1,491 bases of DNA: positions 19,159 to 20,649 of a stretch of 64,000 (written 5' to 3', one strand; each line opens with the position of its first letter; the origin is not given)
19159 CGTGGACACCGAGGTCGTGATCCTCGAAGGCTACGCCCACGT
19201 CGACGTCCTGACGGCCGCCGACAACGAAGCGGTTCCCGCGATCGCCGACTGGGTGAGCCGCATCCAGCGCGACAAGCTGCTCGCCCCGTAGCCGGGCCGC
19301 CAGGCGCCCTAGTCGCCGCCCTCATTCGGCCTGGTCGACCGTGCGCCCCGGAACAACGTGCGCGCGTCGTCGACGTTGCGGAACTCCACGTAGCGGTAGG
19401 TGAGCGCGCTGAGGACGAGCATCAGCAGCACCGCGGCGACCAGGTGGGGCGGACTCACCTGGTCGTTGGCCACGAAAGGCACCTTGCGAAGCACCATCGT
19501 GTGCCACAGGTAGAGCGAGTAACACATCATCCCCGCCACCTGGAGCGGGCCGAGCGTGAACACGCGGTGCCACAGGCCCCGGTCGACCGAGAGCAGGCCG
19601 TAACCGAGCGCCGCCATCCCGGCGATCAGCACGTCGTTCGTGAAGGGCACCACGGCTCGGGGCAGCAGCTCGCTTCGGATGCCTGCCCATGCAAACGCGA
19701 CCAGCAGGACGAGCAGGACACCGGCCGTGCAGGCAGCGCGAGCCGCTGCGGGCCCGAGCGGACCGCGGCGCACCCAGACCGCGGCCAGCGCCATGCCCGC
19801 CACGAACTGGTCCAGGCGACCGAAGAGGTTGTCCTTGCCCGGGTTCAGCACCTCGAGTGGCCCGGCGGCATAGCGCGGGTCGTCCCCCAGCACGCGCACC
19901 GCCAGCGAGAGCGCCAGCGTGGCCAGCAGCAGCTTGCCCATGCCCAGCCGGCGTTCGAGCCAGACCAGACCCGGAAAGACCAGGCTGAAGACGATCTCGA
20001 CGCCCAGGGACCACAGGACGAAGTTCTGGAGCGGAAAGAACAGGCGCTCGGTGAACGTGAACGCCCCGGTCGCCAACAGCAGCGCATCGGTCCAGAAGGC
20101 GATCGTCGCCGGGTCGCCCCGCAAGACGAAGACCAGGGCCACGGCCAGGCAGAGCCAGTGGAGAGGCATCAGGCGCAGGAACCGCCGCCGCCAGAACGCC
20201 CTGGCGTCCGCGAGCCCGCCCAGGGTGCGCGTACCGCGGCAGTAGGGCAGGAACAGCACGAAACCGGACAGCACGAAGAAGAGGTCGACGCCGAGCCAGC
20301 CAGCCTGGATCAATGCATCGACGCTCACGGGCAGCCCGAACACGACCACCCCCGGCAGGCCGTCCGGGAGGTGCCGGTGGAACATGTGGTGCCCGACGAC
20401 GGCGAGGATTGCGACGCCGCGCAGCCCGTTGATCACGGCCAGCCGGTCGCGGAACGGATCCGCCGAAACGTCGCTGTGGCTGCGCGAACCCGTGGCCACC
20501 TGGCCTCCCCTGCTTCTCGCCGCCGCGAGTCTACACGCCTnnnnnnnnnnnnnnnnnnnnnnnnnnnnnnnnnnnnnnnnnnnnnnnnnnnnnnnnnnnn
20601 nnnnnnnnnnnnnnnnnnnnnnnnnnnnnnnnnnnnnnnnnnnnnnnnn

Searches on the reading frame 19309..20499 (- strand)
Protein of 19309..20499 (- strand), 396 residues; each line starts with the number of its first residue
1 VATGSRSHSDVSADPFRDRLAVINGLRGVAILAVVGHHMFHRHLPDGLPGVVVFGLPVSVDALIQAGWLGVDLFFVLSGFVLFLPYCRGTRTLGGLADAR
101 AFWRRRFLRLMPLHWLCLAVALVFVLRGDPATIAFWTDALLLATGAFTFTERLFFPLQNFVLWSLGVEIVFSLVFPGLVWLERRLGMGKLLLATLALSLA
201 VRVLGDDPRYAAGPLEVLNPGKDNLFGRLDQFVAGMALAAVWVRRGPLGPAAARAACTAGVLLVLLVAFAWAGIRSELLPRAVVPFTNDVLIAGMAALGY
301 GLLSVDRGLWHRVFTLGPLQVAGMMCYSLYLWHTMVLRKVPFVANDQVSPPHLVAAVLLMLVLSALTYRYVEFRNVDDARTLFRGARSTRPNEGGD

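Call 55: search_protein_families(library=pfam, proteins=[window:19309-20499:-], max_evalue=0.1)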
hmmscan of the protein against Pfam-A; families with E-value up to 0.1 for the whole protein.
window:19309-20499:- (396 aa): 2 families
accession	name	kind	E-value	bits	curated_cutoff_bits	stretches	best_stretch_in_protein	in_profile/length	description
PF01757.29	Acyl_transf_3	-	2.5e-28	99.5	31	1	23-369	4-326/326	Acyltransferase domain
PF09997.14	DUF2238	-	0.034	14.4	26.4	0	174-267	3-100/140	Predicted membrane protein (DUF2238)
